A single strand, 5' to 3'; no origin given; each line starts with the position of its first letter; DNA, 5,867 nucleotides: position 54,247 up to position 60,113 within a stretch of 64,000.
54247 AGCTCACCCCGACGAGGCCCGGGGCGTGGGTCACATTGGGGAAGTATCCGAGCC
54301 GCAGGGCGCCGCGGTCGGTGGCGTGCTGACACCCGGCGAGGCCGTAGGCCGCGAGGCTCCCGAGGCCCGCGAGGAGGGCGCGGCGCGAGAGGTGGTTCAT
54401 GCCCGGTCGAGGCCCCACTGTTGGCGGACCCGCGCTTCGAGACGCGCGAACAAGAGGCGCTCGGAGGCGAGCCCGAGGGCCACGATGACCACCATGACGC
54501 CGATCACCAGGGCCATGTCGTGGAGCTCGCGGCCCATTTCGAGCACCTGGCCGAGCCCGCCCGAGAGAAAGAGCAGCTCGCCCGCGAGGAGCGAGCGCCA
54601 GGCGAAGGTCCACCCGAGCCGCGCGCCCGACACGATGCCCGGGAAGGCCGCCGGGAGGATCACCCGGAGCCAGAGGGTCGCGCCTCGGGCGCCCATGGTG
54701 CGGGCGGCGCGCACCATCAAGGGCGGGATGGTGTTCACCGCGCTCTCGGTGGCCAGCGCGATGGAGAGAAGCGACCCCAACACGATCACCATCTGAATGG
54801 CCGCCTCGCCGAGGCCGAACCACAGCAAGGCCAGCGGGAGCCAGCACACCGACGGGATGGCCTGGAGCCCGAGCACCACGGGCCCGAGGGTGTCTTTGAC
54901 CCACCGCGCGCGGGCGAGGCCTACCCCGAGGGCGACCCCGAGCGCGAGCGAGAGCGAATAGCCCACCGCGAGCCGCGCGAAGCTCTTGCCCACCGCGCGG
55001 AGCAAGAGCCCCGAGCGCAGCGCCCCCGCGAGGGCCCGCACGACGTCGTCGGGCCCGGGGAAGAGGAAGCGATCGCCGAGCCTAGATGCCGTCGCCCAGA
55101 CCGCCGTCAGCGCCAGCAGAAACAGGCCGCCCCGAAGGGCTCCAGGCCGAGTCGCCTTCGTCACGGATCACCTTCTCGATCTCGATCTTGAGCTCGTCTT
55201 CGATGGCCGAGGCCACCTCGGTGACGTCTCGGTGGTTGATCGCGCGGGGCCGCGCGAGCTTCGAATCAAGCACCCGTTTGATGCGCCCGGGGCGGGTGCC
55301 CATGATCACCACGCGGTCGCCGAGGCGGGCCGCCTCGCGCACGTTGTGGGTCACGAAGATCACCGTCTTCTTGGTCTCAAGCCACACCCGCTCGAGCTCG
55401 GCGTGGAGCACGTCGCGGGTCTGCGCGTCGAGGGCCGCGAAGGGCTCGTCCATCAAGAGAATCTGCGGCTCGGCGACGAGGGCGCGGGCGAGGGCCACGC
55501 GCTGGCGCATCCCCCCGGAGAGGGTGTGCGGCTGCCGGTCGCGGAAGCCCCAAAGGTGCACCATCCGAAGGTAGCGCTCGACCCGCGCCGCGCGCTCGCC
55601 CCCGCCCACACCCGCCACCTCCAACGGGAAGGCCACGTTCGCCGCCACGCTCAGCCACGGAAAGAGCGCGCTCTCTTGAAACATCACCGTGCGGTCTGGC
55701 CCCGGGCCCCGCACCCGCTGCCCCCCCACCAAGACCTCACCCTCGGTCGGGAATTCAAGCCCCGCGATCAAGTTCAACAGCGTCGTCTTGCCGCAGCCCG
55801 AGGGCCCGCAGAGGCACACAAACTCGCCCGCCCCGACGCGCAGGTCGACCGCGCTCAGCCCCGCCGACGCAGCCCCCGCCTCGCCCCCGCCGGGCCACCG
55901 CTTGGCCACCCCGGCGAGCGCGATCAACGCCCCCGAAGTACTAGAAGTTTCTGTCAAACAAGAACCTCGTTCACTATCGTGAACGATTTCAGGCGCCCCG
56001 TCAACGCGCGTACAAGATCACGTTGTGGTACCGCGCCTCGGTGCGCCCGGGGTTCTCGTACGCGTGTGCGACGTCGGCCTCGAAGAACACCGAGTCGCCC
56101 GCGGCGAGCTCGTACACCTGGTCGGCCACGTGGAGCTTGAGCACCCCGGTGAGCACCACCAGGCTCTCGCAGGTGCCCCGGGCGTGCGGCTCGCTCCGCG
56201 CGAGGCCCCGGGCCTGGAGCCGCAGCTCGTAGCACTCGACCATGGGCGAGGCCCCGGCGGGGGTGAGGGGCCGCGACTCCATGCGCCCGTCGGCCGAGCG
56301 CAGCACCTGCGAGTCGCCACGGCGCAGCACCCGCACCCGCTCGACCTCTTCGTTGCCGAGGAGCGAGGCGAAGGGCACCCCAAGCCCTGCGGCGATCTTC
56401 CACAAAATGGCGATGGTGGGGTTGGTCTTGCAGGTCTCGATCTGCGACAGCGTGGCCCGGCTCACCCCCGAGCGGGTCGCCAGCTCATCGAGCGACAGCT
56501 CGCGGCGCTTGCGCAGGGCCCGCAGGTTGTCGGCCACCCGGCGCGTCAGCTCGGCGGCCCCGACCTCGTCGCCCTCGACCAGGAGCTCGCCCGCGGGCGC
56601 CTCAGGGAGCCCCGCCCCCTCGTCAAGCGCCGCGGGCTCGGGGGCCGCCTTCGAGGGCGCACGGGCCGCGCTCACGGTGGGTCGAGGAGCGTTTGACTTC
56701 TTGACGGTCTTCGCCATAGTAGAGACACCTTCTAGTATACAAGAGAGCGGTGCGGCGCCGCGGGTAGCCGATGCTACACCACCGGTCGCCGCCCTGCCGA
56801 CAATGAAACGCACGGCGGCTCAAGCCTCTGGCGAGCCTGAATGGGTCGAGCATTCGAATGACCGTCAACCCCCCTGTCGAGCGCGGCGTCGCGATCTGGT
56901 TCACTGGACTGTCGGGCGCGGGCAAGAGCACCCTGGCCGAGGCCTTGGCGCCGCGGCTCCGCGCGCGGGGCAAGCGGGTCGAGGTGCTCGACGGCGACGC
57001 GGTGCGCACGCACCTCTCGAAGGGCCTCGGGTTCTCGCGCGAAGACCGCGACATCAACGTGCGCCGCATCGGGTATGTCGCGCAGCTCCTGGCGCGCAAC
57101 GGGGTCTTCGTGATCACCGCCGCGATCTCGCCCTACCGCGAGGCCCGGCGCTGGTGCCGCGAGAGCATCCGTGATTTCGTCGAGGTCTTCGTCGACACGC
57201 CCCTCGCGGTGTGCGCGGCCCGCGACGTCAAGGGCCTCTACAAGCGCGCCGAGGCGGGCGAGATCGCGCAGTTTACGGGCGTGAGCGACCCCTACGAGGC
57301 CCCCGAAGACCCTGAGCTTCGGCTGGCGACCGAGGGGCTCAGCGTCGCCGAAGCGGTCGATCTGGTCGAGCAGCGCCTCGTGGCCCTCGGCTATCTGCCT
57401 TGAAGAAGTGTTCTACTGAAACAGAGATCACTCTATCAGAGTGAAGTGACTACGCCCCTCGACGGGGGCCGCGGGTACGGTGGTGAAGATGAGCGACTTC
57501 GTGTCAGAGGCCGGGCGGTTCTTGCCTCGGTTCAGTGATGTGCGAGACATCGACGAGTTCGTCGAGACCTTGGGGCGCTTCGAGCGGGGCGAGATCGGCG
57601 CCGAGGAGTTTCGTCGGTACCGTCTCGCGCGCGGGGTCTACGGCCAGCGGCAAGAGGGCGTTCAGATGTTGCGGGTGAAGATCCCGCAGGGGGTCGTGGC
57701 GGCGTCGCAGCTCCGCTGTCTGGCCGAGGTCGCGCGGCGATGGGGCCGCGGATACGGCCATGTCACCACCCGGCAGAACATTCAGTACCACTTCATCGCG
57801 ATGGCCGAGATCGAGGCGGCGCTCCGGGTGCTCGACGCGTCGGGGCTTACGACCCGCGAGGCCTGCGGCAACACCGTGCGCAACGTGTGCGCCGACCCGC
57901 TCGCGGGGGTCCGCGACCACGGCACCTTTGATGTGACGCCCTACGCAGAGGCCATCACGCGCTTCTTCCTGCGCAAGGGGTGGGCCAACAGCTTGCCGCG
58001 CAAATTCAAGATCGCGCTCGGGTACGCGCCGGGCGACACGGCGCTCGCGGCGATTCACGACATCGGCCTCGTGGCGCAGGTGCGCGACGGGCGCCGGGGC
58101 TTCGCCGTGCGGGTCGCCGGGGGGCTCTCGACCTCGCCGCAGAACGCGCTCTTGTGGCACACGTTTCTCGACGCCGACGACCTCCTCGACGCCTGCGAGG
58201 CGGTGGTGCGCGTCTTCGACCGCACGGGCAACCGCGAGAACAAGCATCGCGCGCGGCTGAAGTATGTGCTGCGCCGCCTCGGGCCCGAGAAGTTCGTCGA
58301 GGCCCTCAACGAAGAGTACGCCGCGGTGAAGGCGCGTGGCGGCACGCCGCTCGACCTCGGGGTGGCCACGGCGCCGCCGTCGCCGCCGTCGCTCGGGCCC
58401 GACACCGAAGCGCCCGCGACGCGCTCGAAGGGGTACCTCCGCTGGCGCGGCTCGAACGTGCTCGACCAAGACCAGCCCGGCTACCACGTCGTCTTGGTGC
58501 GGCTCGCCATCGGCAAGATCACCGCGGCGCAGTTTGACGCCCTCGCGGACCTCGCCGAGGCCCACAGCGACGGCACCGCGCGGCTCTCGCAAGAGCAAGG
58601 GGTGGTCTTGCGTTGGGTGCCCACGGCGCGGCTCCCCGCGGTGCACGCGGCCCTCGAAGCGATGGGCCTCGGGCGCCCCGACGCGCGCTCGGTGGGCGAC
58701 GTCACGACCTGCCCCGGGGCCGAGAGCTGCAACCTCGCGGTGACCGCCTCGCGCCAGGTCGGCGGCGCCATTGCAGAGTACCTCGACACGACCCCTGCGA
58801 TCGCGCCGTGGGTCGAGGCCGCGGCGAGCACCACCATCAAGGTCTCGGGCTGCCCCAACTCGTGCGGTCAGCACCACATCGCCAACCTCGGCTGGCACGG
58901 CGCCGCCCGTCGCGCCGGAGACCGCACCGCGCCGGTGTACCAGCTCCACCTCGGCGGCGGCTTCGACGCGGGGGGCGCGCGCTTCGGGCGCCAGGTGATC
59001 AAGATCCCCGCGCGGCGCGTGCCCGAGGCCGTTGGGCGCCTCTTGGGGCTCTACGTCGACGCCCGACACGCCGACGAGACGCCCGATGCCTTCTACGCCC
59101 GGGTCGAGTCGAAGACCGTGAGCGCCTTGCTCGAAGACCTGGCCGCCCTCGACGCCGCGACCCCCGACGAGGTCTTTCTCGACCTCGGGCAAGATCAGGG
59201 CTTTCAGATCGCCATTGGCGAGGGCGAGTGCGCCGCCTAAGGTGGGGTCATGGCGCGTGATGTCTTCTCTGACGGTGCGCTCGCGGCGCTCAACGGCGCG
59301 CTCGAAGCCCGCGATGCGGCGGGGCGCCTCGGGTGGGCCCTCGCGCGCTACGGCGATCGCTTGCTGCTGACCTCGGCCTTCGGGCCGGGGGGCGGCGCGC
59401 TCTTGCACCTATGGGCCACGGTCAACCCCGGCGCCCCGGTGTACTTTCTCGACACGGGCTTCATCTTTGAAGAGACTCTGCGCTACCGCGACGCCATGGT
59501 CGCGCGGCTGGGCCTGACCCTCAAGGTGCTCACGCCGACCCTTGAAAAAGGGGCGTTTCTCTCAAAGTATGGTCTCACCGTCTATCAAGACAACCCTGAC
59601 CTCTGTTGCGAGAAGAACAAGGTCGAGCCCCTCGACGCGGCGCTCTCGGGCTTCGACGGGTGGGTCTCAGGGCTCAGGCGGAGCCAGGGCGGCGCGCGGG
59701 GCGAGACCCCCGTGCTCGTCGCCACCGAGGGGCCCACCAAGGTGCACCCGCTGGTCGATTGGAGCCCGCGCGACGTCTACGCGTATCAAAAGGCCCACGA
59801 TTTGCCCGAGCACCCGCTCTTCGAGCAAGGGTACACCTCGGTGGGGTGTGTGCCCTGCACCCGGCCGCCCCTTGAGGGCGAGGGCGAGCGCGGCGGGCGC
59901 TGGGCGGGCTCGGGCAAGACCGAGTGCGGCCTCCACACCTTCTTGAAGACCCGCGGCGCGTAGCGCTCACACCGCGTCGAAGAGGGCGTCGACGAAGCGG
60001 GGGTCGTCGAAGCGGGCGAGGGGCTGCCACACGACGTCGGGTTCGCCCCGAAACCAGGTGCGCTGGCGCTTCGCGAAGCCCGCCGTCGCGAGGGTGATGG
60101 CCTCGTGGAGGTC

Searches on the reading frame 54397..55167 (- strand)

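Call 30: search_protein_families(library=pfam, proteins=[window:54397-55167:-], max_evalue=0.001)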
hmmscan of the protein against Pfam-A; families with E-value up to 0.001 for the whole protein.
window:54397-55167:- (256 aa): 1 family
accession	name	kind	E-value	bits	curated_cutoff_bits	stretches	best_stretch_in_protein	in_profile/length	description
PF00528.27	BPD_transp_1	-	1.8e-20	73.9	26.4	1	77-248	1-183/184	Binding-protein-dependent transport system inner membrane component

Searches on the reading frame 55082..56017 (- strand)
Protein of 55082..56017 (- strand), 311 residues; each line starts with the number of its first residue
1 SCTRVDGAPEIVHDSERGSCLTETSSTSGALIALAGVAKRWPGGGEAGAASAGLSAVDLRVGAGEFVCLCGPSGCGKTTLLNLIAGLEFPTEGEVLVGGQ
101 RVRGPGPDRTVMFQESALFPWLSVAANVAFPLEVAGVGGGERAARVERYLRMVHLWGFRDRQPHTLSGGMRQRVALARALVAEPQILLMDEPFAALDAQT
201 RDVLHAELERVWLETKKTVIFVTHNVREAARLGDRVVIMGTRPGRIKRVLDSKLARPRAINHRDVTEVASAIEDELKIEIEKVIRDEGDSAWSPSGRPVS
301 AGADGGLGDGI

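Call 30: search_protein_families(library=pfam, proteins=[window:55082-56017:-], max_evalue=0.001)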
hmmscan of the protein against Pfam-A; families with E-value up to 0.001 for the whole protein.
window:55082-56017:- (311 aa): 2 families
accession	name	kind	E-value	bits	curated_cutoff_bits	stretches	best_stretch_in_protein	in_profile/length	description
PF00005.33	ABC_tran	-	1.1e-32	114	25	1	55-194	2-137/137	ABC transporter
PF13304.12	AAA_21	-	0.00014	22.5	27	0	161-225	233-299/304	AAA domain, putative AbiEii toxin, Type IV TA system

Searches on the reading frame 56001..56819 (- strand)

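Call 30: search_protein_families(library=pfam, proteins=[window:56001-56819:-], max_evalue=0.001)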
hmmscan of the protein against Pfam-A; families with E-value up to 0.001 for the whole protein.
window:56001-56819:- (272 aa): 7 families
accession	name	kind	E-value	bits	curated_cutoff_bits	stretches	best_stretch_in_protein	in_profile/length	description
PF01381.28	HTH_3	-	9.4e-15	54.8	23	1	99-151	1-53/55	Helix-turn-helix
PF07883.17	Cupin_2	-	2.1e-12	47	27.2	1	209-267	11-69/70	Cupin domain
PF13560.12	HTH_31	-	1.2e-10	42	27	1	96-149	3-57/64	Helix-turn-helix domain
PF02311.25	AraC_binding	-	2.5e-06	27.7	21.1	1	208-267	15-74/135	AraC-like ligand binding domain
PF12844.13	HTH_19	-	1.5e-05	25.2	30.2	1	98-149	3-54/64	Helix-turn-helix domain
PF13443.12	HTH_26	-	2.3e-05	25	22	1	98-154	1-58/63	Cro/C1-type HTH DNA-binding domain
PF01050.24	MannoseP_isomer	-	0.00049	20.7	23.6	1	217-260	50-93/116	Mannose-6-phosphate isomerase C-terminal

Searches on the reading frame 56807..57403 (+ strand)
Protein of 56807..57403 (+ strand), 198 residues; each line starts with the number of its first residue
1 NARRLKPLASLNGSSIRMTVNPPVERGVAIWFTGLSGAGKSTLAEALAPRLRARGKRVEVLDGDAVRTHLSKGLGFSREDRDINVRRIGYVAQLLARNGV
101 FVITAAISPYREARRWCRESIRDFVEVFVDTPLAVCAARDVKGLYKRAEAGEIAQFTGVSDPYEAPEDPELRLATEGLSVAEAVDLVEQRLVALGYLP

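Call 30: search_protein_families(library=pfam, proteins=[window:56807-57403:+], max_evalue=0.001)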
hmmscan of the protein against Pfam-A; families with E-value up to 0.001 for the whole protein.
window:56807-57403:+ (198 aa): 8 families
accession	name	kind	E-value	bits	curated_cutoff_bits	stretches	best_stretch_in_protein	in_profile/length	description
PF01583.26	APS_kinase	-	4.2e-63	212.4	21.1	1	26-173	1-151/152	Adenylylsulphate kinase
PF13671.12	AAA_33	-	1.7e-09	38.6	27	1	30-141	2-116/143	AAA domain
PF03308.22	MeaB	-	1.8e-06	27.6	23.1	1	24-63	30-69/273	Methylmalonyl Co-A mutase-associated GTPase MeaB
PF08433.16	KTI12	-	4e-05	23.7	22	1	30-140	4-116/271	Chromatin associated protein KTI12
PF01656.29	CbiA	-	6.2e-05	23.4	25.4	1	35-97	7-68/125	CobQ/CobB/MinD/ParA nucleotide binding domain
PF00005.33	ABC_tran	-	6.3e-05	24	25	1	23-93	7-66/137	ABC transporter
PF13238.12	AAA_18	-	6.7e-05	23.8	29.4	1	30-139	1-107/128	AAA domain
PF10609.15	ParA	-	0.00039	20.4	27.1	1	34-81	11-58/246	NUBPL iron-transfer P-loop NTPase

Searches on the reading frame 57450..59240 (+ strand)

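Call 30: search_protein_families(library=pfam, proteins=[window:57450-59240:+], max_evalue=0.001)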
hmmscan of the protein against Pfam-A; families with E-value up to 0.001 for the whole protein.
window:57450-59240:+ (596 aa): 2 families
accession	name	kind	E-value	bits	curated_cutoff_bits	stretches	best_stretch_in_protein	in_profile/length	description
PF01077.27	NIR_SIR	-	3e-47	160.5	27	2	139-291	1-154/158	Nitrite and sulphite reductase 4Fe-4S domain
PF03460.22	NIR_SIR_ferr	-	7.4e-37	125.4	24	2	64-130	1-68/69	Nitrite/Sulfite reductase ferredoxin-like half domain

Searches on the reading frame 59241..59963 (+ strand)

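Call 30: search_protein_families(library=pfam, proteins=[window:59241-59963:+], max_evalue=0.001)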
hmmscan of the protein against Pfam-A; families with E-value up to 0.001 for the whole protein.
window:59241-59963:+ (240 aa): 1 family
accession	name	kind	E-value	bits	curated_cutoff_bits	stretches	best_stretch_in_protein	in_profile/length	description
PF01507.26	PAPS_reduct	-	1.3e-39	136.4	22.5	1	41-209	2-175/175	Phosphoadenosine phosphosulfate reductase domain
